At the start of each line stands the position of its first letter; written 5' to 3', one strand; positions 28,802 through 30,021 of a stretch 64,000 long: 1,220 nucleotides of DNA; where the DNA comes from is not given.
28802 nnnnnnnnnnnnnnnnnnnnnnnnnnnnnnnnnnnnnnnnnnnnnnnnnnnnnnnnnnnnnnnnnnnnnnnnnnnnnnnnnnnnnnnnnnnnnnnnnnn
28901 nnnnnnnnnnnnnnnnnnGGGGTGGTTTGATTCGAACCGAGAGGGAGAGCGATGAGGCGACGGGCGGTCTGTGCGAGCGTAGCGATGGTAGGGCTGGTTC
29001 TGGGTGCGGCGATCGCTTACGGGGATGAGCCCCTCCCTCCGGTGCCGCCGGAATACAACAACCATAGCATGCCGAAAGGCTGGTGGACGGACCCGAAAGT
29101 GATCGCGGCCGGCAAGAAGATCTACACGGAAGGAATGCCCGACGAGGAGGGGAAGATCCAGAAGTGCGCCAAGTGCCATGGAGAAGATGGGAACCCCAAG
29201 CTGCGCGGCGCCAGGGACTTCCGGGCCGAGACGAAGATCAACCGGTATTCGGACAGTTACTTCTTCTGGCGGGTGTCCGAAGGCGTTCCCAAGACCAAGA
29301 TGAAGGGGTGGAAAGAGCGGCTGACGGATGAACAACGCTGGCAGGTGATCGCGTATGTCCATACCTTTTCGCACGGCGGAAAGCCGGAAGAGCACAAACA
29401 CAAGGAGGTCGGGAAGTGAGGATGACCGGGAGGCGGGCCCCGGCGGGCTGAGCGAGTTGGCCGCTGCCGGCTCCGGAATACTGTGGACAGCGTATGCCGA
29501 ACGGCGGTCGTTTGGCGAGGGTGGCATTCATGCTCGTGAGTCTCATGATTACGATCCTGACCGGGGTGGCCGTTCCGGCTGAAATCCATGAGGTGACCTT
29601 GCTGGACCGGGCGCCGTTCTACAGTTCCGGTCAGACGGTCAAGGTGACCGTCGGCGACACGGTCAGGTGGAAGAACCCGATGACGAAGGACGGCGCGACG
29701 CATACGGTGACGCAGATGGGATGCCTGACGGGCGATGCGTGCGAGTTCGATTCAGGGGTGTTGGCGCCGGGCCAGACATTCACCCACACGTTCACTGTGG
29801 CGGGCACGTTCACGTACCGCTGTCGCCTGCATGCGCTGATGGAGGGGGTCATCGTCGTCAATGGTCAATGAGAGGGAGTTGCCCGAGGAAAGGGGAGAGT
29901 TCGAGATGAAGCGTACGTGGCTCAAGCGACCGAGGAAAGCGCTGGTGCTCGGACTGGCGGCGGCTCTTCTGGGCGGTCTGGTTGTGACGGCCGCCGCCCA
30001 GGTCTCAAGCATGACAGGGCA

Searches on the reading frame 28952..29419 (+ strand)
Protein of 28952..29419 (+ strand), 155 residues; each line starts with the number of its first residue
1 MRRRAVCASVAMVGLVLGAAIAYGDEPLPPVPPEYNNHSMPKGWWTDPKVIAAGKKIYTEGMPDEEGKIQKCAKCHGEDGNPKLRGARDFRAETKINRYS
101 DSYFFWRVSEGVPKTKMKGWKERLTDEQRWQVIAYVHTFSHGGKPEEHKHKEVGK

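Call 8: search_protein_families(library=pfam, proteins=[window:28952-29419:+], max_evalue=0.1)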
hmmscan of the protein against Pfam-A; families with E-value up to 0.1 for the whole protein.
window:28952-29419:+ (155 aa): 3 families
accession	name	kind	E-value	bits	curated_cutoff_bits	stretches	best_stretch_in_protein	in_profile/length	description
PF13442.11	Cytochrome_CBB3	-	1.7e-09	38.3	27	1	70-136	12-68/68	Cytochrome C oxidase, cbb3-type, subunit III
PF00034.26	Cytochrom_C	-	3.8e-09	38.2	21.3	1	51-138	1-88/90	Cytochrome c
PF09086.16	DUF1924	-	0.0026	18.5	22.5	1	51-81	8-38/96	Domain of unknown function (DUF1924)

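Call 9: search_protein_families(library=ncbifam, proteins=[window:28952-29419:+], max_evalue=0.1)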
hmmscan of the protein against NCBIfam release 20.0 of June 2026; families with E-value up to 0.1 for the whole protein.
window:28952-29419:+ (155 aa): 5 families
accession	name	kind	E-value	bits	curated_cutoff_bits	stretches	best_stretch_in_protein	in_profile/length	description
NF011054.0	PRK14486.1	equivalog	6.1e-07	29.2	447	1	45-138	209-289/294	putative bifunctional cbb3-type cytochrome c oxidase subunit II/cytochrome c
TIGR04494.1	c550_PedF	equivalog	9.5e-05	22.3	122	1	69-139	59-130/133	cytochrome c-550 PedF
TIGR00782.1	ccoP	equivalog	0.00016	21.1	179.95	1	46-142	198-284/285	cytochrome-c oxidase, cbb3-type subunit III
NF045930.1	Cytc6PetJCyano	equivalog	0.0023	17.9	135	1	70-138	37-104/110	cytochrome c6 PetJ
TIGR03872.1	cytochrome_MoxG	equivalog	0.05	13.7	147.8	1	69-146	52-128/133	cytochrome c(L), periplasmic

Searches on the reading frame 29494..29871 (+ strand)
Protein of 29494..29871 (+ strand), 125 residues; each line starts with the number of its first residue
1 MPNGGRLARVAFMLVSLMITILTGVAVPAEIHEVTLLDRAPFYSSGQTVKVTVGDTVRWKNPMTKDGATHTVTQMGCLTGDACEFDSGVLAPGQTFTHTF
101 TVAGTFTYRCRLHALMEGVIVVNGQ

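Call 8: search_protein_families(library=pfam, proteins=[window:29494-29871:+], max_evalue=0.1)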
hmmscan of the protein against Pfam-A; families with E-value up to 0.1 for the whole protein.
window:29494-29871:+ (125 aa): 2 families
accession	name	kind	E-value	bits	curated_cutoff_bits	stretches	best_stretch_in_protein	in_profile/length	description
PF00127.26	Copper-bind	-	2.9e-06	28.1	21.2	1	47-123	17-99/99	Copper binding proteins, plastocyanin/azurin family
PF13473.12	Cupredoxin_1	-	0.068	13.6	27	1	88-122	68-104/104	Cupredoxin-like domain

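Call 9: search_protein_families(library=ncbifam, proteins=[window:29494-29871:+], max_evalue=0.1)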
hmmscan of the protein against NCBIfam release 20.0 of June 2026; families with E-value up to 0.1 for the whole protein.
window:29494-29871:+ (125 aa): 7 families
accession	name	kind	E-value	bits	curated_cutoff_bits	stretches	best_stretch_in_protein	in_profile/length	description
TIGR02657.1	amicyanin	equivalog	3.2e-09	37.1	110.2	1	48-122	12-82/83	amicyanin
TIGR03102.1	halo_cynanin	subfamily_domain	8e-07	29.1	93.8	1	46-122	41-114/115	halocyanin domain-containing protein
TIGR02656.1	cyanin_plasto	equivalog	1.6e-05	25.3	87.85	1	47-123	17-99/99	plastocyanin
TIGR02375.1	pseudoazurin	equivalog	0.011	15.5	109.85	1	48-122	16-84/116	pseudoazurin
TIGR02376.1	Cu_nitrite_red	equivalog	0.042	13.2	296.3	1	46-117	58-131/326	copper-containing nitrite reductase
TIGR03388.1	ascorbase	equivalog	0.043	12.5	614.8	1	45-110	30-103/542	L-ascorbate oxidase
TIGR02775.1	TrbG_Ti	equivalog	0.05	13.1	180.85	1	47-73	31-57/206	P-type conjugative transfer protein TrbG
